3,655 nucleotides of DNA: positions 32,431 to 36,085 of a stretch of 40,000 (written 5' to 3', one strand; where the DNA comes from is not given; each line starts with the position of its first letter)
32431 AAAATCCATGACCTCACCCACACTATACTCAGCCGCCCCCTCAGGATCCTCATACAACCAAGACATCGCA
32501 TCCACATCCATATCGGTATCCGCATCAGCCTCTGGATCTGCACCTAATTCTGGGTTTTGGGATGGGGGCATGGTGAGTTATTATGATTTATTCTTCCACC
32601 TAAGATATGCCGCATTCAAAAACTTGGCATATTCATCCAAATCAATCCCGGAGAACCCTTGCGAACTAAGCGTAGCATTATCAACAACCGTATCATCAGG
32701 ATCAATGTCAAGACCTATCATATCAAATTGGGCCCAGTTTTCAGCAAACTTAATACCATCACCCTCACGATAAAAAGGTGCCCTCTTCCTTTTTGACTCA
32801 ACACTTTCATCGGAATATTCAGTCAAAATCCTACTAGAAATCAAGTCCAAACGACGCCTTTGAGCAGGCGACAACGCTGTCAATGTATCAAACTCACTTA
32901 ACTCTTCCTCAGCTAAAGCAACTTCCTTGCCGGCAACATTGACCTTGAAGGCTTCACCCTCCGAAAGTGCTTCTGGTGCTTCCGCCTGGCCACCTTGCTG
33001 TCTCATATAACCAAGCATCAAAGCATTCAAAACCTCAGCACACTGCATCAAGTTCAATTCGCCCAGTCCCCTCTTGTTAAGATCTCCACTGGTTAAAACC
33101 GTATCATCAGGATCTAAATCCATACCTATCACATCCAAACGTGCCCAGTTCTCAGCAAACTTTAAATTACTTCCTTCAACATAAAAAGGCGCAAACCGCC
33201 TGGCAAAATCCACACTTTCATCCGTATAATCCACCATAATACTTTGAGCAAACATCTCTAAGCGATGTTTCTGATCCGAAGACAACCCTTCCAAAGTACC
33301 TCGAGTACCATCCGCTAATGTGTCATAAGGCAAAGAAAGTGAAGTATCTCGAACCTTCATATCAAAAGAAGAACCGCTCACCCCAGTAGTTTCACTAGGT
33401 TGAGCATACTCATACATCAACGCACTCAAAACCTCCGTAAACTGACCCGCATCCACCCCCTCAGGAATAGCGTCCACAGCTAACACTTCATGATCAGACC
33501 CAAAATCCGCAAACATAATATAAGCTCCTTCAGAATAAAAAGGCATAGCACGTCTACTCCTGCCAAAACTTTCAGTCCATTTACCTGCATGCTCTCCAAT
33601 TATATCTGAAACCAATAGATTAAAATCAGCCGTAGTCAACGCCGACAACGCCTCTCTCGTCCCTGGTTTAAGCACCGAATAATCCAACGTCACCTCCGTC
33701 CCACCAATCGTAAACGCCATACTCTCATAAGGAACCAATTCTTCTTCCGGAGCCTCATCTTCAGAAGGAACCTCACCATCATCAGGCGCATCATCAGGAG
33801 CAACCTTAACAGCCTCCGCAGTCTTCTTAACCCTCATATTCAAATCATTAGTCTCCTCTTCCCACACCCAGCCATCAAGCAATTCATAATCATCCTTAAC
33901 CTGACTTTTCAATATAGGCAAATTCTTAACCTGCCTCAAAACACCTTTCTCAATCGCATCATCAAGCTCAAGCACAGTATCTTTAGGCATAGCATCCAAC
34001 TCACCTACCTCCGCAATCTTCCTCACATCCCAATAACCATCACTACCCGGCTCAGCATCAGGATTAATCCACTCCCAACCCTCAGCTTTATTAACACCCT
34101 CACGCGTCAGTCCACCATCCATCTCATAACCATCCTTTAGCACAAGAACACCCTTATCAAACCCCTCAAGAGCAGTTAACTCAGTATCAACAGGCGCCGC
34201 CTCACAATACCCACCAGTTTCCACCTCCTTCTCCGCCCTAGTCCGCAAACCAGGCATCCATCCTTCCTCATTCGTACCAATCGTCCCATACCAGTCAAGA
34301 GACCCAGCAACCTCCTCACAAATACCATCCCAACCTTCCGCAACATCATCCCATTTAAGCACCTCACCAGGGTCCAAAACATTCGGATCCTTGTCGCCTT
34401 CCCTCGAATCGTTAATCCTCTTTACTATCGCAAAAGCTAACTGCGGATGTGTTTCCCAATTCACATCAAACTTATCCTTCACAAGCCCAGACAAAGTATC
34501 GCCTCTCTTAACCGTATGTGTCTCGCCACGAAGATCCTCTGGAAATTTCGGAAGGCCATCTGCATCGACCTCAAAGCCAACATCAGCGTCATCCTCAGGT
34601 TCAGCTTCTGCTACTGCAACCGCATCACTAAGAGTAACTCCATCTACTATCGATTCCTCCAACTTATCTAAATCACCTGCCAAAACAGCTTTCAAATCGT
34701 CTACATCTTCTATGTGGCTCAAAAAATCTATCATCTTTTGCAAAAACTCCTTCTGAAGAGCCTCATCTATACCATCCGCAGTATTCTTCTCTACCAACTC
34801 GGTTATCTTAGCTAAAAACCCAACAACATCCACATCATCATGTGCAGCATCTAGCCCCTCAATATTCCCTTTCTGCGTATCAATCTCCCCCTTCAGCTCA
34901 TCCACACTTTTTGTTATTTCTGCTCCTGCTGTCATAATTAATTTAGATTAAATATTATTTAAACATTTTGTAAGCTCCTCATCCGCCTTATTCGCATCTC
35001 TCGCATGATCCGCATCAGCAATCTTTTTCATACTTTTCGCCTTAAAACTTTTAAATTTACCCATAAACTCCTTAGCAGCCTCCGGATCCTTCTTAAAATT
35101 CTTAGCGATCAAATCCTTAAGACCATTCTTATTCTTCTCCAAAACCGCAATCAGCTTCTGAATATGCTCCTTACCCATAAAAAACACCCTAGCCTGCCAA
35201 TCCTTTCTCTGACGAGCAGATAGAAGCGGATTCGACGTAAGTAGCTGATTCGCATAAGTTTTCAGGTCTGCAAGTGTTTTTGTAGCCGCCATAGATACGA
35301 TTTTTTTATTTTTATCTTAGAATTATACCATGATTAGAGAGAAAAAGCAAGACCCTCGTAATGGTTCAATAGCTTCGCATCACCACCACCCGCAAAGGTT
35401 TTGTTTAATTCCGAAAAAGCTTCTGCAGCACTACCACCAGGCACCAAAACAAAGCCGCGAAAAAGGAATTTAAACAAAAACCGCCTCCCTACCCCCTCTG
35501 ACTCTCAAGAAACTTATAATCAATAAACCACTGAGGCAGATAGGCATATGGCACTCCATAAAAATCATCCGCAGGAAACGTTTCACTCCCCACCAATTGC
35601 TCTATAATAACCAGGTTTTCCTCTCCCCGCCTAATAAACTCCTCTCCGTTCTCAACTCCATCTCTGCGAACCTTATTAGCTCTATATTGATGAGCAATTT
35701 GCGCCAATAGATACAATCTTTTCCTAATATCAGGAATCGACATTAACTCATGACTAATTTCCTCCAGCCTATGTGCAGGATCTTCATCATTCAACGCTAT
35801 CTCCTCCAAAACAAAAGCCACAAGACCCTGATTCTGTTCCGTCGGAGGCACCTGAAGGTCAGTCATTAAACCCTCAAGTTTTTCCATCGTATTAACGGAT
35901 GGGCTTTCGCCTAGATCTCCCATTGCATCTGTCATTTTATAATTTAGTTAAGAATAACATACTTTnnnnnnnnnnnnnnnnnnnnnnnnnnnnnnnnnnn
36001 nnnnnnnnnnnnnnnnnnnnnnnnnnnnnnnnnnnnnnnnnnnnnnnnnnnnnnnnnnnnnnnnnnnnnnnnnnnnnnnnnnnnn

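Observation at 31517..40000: Orphan 8.5-kb two-operon cluster of signal-less, highly acidic proteins (giant HD-domain membrane protein + LysM-like proteins + private repeat module): candidate undescribed system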

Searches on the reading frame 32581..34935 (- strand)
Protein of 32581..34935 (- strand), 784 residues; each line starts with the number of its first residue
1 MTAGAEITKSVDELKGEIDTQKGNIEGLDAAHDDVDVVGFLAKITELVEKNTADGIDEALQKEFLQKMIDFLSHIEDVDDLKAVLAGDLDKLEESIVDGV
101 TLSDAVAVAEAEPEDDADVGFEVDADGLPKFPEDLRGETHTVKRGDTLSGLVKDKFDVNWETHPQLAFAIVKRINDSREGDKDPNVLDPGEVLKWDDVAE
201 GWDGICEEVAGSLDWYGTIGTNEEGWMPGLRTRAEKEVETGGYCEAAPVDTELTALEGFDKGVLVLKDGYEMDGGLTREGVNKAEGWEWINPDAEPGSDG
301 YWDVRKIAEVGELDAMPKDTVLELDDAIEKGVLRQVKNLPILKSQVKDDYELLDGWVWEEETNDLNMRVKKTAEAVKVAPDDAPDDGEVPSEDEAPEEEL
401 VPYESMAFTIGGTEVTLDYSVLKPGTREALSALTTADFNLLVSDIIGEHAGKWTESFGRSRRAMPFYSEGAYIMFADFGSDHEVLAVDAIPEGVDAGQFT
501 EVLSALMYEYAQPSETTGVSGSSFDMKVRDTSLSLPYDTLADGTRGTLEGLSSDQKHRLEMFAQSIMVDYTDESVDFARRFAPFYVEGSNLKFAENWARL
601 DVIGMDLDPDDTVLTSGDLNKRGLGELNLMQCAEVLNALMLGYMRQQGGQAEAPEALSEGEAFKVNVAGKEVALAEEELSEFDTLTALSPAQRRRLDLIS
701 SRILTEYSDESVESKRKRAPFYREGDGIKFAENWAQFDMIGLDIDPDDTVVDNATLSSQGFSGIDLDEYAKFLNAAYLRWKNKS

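Call 6: search_protein_families(library=pfam, proteins=[window:32581-34935:-], max_evalue=1)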
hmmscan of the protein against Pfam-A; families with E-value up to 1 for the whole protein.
window:32581-34935:- (784 aa): 1 family
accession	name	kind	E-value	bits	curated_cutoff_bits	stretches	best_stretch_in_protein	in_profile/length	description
PF01476.26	LysM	-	0.23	11.9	20.9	0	140-151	1-12/43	LysM domain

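Call 7: search_protein_families(library=ncbifam, proteins=[window:32581-34935:-], max_evalue=1)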
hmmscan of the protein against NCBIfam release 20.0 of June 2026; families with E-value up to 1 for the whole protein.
window:32581-34935:- (784 aa): 0 families

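Call 9: search_protein_families(library=phrogs, proteins=[window:32581-34935:-], max_evalue=0.1)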
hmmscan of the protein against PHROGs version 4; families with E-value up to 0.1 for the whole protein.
window:32581-34935:- (784 aa): 1 family
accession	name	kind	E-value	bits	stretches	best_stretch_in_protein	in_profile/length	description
phrog_380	-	lysis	0.0019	18.3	1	138-205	184-244/309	endolysin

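Call 12: search_solved_structures(query=window:32581-34935:-, max_evalue=1)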
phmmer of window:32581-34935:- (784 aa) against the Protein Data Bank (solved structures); distinct sequences matched with E-value up to 1: 0.

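Call 17: find_homologous_proteins(query=window:32581-34935:-, max_evalue=0.01)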
Query window:32581-34935:- (784 aa): 1 proteins with E <= 0.01 among 8000 candidates.
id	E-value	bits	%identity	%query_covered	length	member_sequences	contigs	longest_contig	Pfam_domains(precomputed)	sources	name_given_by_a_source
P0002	0.0e+0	1749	100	100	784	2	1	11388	-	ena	-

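Call 21: find_related_loci(query=window:32581-34935:-, collection=genome_contigs, flank=10000)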
Query window:32581-34935:- (784 aa) in genome_contigs; peptide patterns used: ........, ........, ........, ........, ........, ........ (x = any residue, [..] = any of these).
98 stretches matched a pattern, but none encodes a relative of the query by tblastn (E <= 1e-3).

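Call 23: find_related_loci(query=window:32581-34935:-, collection=metagenome_contigs, flank=10000)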
Query window:32581-34935:- (784 aa) in metagenome_contigs; peptide patterns used: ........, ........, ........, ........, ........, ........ (x = any residue, [..] = any of these).
146 stretches matched a pattern, but none encodes a relative of the query by tblastn (E <= 1e-3).

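Call 31: find_homologous_proteins(query=A1, max_evalue=0.01)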
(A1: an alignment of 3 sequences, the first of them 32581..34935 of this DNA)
Query A1 (3 sequences) (784 aa, profile of the alignment): 1 proteins with E <= 0.01 among 8000 candidates.
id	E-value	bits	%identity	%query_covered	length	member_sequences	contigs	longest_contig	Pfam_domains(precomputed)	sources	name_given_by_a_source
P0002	0.0e+0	1108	100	100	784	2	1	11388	-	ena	-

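Call 113: search_protein_families(library=padloc, proteins=[window:32581-34935:-], max_evalue=0.01)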
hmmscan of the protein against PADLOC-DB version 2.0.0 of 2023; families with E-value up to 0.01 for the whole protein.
window:32581-34935:- (784 aa): 0 families

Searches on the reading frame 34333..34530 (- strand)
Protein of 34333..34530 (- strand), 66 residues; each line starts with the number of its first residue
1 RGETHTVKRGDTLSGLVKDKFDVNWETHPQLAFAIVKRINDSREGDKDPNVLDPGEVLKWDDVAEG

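Call 112: search_solved_structures(query=A9, max_evalue=10, show_alignments=3)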
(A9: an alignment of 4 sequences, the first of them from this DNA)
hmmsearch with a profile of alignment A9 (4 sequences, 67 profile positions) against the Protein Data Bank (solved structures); distinct sequences matched with E-value up to 10: 16.
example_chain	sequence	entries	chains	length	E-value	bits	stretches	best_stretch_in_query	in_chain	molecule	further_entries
8i2e_B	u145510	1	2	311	1.1e-05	28.6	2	5-19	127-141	Probable peptidoglycan endopeptidase LytE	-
7pvc_A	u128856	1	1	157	0.0004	23.6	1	4-23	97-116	Potassium binding protein Kbp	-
8fre_A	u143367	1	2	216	0.00082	22.6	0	39-58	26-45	RBL4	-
4b8v_A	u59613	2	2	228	0.0031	20.7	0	5-19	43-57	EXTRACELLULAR PROTEIN 6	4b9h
7vcm_A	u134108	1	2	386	0.0031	20.7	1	4-23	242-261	Green fluorescent protein,Potassium binding protein Kbp,Green fluorescent protein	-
1e0g_A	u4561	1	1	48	0.0035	20.6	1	2-27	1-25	Membrane-bound lytic murein transglycosylase D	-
2mkx_A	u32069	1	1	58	0.018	18.3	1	5-26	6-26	Autolysin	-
8zex_A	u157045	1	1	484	0.02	18.1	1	4-22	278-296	HaloKbp1a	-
4s3k_A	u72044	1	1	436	0.021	18.1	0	4-27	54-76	Spore germination protein YaaH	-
11ci_A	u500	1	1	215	0.039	17.2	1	4-18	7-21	Probable cell wall hydrolase LytN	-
4uz2_A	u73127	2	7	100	0.1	15.9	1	3-19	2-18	CELL WALL-BINDING ENDOPEPTIDASE-RELATED PROTEIN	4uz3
9hvw_D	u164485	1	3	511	0.28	14.5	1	3-27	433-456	Fusion glycoprotein F1,Probable N-acetylmuramidase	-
9g8s_T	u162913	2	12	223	0.77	13.1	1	3-21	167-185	Peptidoglycan-binding LysM protein | gp61 - Tail tube initiator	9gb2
6ofu_A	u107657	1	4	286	1.5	12.2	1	12-48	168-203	YdjI aldolase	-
4xcm_A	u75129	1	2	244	1.6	12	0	4-19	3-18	Cell wall-binding endopeptidase-related protein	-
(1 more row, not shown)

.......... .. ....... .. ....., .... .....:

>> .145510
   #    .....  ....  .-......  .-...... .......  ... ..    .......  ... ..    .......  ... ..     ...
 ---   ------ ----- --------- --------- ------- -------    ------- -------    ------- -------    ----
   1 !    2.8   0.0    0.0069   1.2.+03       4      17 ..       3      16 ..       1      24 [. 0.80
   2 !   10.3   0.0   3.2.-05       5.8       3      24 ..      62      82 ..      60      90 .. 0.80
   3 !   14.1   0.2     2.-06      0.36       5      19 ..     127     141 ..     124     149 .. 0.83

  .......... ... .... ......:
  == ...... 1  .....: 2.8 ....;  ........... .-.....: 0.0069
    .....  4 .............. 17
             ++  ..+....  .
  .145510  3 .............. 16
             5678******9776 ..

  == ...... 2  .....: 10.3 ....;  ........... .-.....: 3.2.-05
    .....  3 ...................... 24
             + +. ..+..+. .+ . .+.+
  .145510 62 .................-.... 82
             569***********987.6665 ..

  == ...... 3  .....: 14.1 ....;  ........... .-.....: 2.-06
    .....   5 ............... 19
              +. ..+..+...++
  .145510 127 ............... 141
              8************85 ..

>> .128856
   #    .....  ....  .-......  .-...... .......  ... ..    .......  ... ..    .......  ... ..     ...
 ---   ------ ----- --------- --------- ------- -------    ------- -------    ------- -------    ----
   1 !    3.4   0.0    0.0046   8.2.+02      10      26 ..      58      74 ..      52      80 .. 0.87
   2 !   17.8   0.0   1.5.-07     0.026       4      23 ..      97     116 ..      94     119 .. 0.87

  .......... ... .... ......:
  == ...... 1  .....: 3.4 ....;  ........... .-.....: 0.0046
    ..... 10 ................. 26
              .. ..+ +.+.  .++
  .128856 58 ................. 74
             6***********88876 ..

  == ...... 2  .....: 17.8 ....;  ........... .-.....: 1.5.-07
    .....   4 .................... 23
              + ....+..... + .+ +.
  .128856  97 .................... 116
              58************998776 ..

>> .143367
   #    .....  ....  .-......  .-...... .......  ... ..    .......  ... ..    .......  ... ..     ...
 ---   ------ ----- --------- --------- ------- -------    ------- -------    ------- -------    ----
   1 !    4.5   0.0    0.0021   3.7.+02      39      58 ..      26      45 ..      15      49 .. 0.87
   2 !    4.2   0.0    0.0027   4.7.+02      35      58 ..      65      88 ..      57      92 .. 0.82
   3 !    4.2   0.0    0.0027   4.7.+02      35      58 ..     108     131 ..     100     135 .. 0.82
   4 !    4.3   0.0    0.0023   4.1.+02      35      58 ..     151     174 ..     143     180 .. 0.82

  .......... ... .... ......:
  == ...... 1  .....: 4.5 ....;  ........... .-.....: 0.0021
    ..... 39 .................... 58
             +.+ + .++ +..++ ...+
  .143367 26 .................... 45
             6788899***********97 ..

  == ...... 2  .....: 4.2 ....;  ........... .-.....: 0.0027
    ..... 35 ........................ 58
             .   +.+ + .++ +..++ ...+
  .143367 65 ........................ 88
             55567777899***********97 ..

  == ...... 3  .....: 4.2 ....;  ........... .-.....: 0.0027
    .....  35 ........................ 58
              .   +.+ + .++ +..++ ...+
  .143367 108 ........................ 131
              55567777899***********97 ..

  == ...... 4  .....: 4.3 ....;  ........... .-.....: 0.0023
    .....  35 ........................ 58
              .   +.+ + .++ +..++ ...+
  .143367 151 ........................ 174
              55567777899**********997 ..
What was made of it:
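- On LysM domain: With the family profile against PDB: LytE 1.1e-5, Kbp 4e-4, MltD LysM 3.5e-3, and 12 of 16 hits are LysM proteins (call 112).
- Closest known: LysM domain. Same: Known LysM proteins dominate the profile hits in PDB (call 112).
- The LysM-like motif in the sister cassette suggests an extracytoplasmic ligand (call 112).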

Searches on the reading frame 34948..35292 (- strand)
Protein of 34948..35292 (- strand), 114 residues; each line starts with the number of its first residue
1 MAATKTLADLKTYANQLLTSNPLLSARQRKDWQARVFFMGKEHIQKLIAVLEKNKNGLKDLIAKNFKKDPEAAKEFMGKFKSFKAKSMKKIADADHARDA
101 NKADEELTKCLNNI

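Call 6: search_protein_families(library=pfam, proteins=[window:34948-35292:-], max_evalue=1)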
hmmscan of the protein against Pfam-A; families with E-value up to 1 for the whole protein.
window:34948-35292:- (114 aa): 4 families
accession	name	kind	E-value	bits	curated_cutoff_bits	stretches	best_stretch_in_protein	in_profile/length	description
PF25118.1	EFL1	-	0.0021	19.2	30.9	1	46-114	8-73/89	Elongation factor-like GTPase 1-like domain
PF14747.11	DUF4473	-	0.015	16.2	25.9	1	40-97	17-69/78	Domain of unknown function (DUF4473)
PF19675.4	ORC3_ins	-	0.038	14.3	28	1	45-102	112-170/232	Origin recognition complex subunit 3 insertion domain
PF14060.11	DUF4252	-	0.31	11.6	23.9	0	61-106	19-64/125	Domain of unknown function (DUF4252)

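Call 7: search_protein_families(library=ncbifam, proteins=[window:34948-35292:-], max_evalue=1)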
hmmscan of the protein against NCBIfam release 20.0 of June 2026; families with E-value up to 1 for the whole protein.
window:34948-35292:- (114 aa): 1 family
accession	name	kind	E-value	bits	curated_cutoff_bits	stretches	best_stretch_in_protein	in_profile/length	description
NF004399.0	PRK05758.1-1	equivalog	0.037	13.9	160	1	16-56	44-84/179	F0F1 ATP synthase subunit delta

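Call 9: search_protein_families(library=phrogs, proteins=[window:34948-35292:-], max_evalue=0.1)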
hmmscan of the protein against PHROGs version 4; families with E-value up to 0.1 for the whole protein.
window:34948-35292:- (114 aa): 0 families

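Call 113: search_protein_families(library=padloc, proteins=[window:34948-35292:-], max_evalue=0.01)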
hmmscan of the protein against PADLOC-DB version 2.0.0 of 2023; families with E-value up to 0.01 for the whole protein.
window:34948-35292:- (114 aa): 0 families

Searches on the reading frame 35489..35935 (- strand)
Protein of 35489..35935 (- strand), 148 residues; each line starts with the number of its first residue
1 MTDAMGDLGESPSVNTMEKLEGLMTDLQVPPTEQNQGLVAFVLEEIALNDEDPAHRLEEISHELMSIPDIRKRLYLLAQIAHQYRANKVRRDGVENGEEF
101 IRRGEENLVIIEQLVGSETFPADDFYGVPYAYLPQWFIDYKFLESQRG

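Call 6: search_protein_families(library=pfam, proteins=[window:35489-35935:-], max_evalue=1)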
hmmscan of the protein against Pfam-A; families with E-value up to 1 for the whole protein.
window:35489-35935:- (148 aa): 3 families
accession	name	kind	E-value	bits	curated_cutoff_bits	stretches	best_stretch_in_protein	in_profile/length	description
PF17835.6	NOG1_N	-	0.06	13.9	22.9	1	45-114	79-149/160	NOG1 N-terminal helical domain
PF05347.21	Complex1_LYR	-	0.063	13.7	24.8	1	66-108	16-57/59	Complex 1 protein (LYR family)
PF19970.4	VMAP-M9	-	0.096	13.3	27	1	23-96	37-108/135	vWA-MoxR associated protein middle region (VMAP-M) 9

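Call 7: search_protein_families(library=ncbifam, proteins=[window:35489-35935:-], max_evalue=1)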
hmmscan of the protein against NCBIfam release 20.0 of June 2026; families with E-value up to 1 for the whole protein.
window:35489-35935:- (148 aa): 1 family
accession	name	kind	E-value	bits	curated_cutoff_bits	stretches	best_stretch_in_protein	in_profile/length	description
NF005553.0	PRK07217.1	subfamily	0.085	12.2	353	1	15-72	26-83/311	replication factor A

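Call 9: search_protein_families(library=phrogs, proteins=[window:35489-35935:-], max_evalue=0.1)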
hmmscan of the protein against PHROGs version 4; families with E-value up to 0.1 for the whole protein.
window:35489-35935:- (148 aa): 0 families

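Call 113: search_protein_families(library=padloc, proteins=[window:35489-35935:-], max_evalue=0.01)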
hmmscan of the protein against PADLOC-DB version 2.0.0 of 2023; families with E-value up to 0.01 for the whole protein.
window:35489-35935:- (148 aa): 0 families

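Call 124: search_solved_structures(query=A10, max_evalue=1)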
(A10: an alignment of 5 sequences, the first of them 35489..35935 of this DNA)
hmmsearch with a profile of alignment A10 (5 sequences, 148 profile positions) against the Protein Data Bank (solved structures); distinct sequences matched with E-value up to 1: 15.
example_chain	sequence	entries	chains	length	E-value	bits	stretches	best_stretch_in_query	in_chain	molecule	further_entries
2wpr_A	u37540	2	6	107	0.048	16.6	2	51-113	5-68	TRIMERIC AUTOTRANSPORTER ADHESIN FRAGMENT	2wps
2wgh_A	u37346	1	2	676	0.098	15.6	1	54-113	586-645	RIBONUCLEOSIDE-DIPHOSPHATE REDUCTASE LARGE SUBUNIT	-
6l3r_A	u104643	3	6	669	0.098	15.6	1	54-112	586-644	Ribonucleoside-diphosphate reductase large subunit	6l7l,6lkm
9r1k_A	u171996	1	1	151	0.1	15.6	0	25-100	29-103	sc-apCC-4-A7F-1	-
9b7j_R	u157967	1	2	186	0.12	15.4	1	24-113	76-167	Dynactin subunit 3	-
9r1m_A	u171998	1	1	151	0.13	15.2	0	33-77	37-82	sc-apCC-4-LMF-1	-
30dr_O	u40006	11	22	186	0.14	15.1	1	22-113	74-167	Dynactin subunit 3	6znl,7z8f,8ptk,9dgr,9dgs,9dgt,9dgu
3hnc_A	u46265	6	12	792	0.16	15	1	54-112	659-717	Ribonucleoside-diphosphate reductase large subunit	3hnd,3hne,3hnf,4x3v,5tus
5d1y_A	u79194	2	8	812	0.17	14.9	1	54-112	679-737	Ribonucleoside-diphosphate reductase large subunit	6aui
8a3k_UNK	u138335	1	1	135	0.25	14.3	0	25-75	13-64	sc-apCC-4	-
8qad_A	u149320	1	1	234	0.31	14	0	26-84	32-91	sc-apCC-6-LLIA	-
2yo3_A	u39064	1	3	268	0.69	12.9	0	50-80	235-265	GENERAL CONTROL PROTEIN GCN4, PUTATIVE INNER MEMBRANE PROTEIN, GENERAL CONTROL PROTEIN GCN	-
9r1j_A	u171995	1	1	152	0.7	12.9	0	25-75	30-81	sc-apCC-4-NR-1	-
9r1n_A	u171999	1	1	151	0.86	12.6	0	25-97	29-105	sc-apCC-4-DPH-2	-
3wpr_A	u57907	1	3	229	0.88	12.5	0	51-80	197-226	Trimeric autotransporter adhesin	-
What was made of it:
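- p148 has no match to a known immunity family (calls 6, 124).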
